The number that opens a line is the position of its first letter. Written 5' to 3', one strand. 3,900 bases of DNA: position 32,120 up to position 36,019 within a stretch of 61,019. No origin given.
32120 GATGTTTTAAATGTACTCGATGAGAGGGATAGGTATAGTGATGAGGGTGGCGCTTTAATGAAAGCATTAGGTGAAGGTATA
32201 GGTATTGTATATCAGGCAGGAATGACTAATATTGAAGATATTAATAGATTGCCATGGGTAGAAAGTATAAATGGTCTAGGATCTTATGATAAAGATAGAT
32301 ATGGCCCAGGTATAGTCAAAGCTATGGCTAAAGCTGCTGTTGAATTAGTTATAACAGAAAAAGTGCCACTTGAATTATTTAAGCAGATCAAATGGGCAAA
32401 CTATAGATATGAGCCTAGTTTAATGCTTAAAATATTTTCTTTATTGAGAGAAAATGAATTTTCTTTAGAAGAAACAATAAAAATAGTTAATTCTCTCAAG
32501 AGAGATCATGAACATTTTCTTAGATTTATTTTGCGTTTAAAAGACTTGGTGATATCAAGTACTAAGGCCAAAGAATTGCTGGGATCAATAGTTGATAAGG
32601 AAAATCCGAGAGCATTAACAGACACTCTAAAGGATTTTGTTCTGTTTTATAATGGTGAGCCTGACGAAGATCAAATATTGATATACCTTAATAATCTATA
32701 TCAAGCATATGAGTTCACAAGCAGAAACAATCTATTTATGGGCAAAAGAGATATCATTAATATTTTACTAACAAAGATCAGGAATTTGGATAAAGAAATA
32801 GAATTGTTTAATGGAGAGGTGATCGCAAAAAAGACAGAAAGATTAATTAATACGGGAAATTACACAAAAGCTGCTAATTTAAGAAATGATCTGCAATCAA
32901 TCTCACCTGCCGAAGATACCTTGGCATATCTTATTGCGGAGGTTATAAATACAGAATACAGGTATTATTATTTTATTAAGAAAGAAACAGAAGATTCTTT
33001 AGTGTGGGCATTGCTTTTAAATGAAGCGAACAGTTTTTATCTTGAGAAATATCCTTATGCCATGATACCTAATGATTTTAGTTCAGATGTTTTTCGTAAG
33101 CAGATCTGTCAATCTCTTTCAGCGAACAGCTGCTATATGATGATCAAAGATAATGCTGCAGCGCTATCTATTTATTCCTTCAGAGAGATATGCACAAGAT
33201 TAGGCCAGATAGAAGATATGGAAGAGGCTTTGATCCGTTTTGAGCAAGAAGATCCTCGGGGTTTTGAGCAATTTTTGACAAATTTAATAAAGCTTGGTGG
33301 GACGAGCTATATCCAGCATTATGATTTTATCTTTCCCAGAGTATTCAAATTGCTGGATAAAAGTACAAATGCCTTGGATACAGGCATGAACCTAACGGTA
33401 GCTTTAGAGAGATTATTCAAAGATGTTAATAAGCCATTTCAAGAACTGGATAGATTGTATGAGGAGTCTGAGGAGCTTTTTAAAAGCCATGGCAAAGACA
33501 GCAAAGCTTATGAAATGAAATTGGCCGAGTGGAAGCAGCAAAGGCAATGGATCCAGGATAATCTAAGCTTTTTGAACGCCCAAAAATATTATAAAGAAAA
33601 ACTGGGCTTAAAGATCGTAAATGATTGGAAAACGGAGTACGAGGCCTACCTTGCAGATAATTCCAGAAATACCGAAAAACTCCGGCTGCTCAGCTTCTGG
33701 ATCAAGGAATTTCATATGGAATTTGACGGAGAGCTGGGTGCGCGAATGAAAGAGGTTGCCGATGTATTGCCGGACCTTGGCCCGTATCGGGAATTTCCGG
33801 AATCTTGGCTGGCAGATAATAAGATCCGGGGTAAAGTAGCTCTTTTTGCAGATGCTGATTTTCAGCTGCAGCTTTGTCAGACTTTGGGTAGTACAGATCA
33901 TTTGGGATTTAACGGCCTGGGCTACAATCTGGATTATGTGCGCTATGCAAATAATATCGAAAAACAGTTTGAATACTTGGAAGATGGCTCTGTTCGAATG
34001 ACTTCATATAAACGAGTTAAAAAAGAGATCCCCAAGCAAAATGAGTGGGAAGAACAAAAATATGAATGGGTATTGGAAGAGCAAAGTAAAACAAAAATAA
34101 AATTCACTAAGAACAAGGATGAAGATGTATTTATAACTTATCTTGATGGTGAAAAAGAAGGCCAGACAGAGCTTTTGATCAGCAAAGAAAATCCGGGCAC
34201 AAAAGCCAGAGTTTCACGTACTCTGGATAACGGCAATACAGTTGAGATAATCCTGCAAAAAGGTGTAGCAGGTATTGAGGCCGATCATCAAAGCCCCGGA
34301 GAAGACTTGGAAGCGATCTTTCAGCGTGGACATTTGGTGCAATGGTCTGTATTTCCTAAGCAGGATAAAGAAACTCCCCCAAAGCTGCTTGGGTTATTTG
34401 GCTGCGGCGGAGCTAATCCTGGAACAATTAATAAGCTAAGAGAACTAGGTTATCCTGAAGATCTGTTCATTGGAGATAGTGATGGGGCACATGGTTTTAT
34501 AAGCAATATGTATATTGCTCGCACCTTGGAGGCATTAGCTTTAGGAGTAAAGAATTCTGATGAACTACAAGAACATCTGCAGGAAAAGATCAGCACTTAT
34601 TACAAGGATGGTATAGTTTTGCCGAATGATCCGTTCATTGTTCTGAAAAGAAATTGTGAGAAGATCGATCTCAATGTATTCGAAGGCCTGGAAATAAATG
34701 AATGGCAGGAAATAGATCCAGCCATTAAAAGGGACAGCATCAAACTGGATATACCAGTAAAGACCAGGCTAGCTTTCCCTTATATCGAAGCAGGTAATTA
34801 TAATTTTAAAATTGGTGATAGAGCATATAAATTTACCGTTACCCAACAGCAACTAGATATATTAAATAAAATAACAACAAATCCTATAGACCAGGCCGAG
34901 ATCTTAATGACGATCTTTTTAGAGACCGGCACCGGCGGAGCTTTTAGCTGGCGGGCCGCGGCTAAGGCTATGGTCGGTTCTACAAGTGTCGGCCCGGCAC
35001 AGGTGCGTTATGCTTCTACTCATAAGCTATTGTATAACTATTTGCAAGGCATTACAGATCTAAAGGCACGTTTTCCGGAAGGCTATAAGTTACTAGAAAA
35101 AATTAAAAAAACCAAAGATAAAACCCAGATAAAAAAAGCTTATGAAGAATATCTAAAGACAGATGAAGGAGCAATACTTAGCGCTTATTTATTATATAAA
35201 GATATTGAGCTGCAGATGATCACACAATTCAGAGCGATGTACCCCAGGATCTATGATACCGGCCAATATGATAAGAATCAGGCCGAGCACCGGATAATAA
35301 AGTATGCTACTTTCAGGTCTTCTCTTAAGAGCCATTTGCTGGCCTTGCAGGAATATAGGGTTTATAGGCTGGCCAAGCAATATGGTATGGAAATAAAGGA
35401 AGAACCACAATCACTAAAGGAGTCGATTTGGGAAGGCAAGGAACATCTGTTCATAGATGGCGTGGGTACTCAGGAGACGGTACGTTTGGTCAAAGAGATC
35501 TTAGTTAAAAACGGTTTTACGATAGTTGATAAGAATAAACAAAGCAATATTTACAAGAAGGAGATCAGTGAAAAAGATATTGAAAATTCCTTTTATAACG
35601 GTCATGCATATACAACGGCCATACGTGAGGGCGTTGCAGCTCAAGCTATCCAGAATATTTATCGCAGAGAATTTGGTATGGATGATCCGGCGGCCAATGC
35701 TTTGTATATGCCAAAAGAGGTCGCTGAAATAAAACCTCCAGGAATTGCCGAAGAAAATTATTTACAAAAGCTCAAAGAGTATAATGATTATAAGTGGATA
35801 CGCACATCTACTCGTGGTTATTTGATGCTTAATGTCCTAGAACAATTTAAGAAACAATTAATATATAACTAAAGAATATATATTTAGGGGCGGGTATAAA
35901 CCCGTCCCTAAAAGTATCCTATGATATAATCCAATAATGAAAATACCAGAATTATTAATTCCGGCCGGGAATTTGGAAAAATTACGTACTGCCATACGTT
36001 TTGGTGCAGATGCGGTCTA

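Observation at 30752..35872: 1706-aa orphan giant protein with a novel-looking 'KLPW' tandem repeat array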

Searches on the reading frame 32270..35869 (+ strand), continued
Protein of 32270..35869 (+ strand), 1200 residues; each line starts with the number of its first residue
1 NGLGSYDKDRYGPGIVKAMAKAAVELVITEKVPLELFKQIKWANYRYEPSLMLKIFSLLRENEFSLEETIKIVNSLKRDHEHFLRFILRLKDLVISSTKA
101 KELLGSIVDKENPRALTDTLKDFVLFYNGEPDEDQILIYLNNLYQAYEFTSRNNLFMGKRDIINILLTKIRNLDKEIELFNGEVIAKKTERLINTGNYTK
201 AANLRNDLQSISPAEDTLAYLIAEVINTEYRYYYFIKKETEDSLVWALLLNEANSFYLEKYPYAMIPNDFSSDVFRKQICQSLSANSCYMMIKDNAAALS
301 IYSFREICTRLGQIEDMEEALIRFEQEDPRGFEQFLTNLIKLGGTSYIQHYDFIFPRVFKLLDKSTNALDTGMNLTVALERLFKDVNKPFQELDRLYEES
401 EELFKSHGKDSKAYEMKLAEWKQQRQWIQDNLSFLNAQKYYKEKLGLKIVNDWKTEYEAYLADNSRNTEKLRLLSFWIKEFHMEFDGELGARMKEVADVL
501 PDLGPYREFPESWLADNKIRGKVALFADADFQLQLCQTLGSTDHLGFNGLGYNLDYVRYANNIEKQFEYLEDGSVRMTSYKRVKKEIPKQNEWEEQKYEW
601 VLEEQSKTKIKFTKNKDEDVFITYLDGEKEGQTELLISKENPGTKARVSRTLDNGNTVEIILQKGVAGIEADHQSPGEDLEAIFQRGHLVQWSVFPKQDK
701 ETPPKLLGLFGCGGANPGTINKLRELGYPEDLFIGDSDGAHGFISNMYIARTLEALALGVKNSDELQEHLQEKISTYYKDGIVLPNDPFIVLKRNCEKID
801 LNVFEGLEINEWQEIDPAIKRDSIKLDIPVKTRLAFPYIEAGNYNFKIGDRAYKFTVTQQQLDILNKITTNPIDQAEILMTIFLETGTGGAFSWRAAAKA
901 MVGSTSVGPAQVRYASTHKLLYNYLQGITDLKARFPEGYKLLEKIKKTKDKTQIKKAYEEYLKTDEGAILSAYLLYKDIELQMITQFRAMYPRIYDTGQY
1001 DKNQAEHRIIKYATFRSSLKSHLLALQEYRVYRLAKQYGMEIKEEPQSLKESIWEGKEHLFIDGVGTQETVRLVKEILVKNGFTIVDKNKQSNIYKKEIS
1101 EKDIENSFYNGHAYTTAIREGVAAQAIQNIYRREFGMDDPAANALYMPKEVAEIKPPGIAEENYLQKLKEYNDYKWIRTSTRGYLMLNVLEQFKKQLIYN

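Call 129: find_encoding_contigs(protein=P0011, flank=8000, max_places=1)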
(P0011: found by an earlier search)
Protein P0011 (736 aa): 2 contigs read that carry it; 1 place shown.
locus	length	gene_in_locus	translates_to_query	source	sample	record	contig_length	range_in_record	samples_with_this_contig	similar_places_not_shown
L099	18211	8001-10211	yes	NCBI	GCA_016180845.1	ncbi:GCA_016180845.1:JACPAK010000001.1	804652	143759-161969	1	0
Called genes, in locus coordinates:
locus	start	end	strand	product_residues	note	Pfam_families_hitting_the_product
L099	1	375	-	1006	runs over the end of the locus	PF23023:Anti-Pycsar_Apyc1, PF00753:Lactamase_B, PF12706:Lactamase_B_2 (faint), PF00027:cNMP_binding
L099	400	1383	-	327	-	PF01018:GTP1_OBG, PF01926:MMR_HSR1, PF02421:FeoB_N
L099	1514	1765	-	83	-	PF01016:Ribosomal_L27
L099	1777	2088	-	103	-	PF00829:Ribosomal_L21p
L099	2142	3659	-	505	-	PF10150:RNase_E_G, PF20833:RNase_E_G_Thio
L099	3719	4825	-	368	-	-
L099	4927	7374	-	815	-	PF19864:Radical_SAM_N2, PF04055:Radical_SAM, PF10105:DUF2344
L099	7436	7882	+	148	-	PF00036:EF-hand_1 (faint)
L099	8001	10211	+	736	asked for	-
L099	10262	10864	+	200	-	PF00156:Pribosyltran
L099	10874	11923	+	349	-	PF00331:Glyco_hydro_10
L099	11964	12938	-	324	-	-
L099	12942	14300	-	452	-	PF00919:UPF0004, PF04055:Radical_SAM, PF18693:TRAM_2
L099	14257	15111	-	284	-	PF02737:3HCDH_N, PF03446:NAD_binding_2 (faint), PF00725:3HCDH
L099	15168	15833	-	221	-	-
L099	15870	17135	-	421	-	PF08240:ADH_N, PF00107:ADH_zinc_N, PF13602:ADH_zinc_N_2 (weak)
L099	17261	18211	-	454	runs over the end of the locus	-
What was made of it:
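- In L099, an ORF with a faint EF-hand hit lies directly upstream of P0011 (call 129).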

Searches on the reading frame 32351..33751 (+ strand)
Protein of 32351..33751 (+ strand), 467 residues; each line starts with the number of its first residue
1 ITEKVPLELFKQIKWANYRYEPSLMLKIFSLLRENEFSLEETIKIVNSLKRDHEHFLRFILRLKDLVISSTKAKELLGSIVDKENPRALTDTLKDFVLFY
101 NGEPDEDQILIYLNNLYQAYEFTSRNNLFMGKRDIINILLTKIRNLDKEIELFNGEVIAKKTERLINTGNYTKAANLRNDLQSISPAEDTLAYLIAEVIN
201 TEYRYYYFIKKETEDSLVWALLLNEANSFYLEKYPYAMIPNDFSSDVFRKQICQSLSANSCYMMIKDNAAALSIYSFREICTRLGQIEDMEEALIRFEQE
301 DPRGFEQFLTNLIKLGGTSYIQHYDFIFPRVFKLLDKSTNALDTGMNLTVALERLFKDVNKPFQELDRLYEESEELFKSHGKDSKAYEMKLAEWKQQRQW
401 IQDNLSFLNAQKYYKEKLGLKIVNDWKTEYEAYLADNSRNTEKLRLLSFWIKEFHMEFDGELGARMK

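Call 9: search_protein_families(library=pfam, proteins=[window:32351-33751:+], max_evalue=10)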
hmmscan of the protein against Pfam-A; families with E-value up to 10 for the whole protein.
window:32351-33751:+ (467 aa): 2 families
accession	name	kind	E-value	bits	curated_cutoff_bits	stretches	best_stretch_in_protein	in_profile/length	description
PF02761.20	Cbl_N2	-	0.0062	17.6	22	1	263-336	2-74/84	CBL proto-oncogene N-terminus, EF hand-like domain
PF00773.25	RNB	-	0.019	14.7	29.3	1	213-272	48-107/326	RNB domain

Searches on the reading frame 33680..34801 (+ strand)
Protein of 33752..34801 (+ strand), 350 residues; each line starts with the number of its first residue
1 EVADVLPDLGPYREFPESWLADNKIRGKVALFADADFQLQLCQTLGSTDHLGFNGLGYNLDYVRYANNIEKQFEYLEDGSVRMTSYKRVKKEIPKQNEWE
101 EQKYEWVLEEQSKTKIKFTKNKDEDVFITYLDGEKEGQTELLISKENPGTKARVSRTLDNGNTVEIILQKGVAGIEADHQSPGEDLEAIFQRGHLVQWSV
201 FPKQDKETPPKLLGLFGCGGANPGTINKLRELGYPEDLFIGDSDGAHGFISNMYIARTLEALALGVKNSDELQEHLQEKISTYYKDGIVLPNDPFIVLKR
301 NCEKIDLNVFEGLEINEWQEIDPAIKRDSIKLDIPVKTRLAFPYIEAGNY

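Call 9: search_protein_families(library=pfam, proteins=[window:33752-34801:+], max_evalue=10)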
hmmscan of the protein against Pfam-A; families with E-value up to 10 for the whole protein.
window:33752-34801:+ (350 aa): 1 family
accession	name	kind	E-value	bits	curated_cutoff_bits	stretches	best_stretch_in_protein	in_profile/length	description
PF08239.17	SH3_3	-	0.092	13.4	27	1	146-168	7-29/54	Bacterial SH3 domain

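Call 51: search_solved_structures(query=A5, max_evalue=10, show_alignments=3)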
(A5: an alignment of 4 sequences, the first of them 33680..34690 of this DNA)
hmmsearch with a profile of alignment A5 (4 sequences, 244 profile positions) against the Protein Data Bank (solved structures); distinct sequences matched with E-value up to 10: 2.
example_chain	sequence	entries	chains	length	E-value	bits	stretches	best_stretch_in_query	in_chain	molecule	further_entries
6nvz_A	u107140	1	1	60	0.66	12.5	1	190-215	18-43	Myb family DNA-binding protein shaqkyf family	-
7bbl_A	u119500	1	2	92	0.79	12.3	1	115-156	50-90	Gem-associated protein 6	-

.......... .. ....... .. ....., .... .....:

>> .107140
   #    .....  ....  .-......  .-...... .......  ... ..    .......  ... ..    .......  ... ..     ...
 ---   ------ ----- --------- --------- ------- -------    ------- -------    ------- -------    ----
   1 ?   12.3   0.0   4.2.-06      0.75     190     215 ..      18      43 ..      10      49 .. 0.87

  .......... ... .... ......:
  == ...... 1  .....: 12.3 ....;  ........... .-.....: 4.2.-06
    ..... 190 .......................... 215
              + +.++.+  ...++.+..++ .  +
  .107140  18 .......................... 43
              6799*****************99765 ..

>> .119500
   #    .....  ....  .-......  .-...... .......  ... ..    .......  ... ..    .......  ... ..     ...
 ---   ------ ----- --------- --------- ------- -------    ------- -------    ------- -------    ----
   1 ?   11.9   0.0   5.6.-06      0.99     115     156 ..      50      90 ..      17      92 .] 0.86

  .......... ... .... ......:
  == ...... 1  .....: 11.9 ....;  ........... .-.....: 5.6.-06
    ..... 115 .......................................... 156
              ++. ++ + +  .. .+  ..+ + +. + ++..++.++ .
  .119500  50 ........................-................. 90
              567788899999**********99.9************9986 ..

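Call 59: find_related_loci(query=A5, collection=viral_contigs, flank=10000)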
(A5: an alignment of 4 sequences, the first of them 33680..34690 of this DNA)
Query A5 (337 aa) in viral_contigs; peptide patterns used: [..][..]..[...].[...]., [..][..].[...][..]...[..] (x = any residue, [..] = any of these).
95 stretches matched a pattern, but none encodes a relative of the query by tblastn (E <= 1e-3).

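Call 63: find_related_loci(query=A5, collection=metagenome_contigs, flank=10000)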
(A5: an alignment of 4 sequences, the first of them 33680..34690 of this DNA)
Query A5 (337 aa) in metagenome_contigs; peptide patterns used: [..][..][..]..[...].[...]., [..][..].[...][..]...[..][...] (x = any residue, [..] = any of these).
383 stretches matched a pattern, but none encodes a relative of the query by tblastn (E <= 1e-3).

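Call 81: search_protein_families(library=pfam, alignment_id=A5, max_evalue=10)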
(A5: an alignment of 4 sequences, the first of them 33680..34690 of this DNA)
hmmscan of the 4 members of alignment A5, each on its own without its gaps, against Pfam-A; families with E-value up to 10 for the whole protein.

A. member 1, window:33680-34690:+ (337 aa): 1 family
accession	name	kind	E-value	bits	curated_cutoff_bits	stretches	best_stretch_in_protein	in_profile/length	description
PF08239.17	SH3_3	-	0.099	13.3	27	1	170-192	7-29/54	Bacterial SH3 domain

B. families by the number of members that match (of 4 scanned): 2 families
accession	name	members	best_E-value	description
PF08239.17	SH3_3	1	0.099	Bacterial SH3 domain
PF00107.32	ADH_zinc_N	1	0.22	Zinc-binding dehydrogenase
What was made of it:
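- On Clan CD cysteine peptidases (caspase, gingipain, CPD, CHAT): No Pfam hit for four members at E<=10 (call 81).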
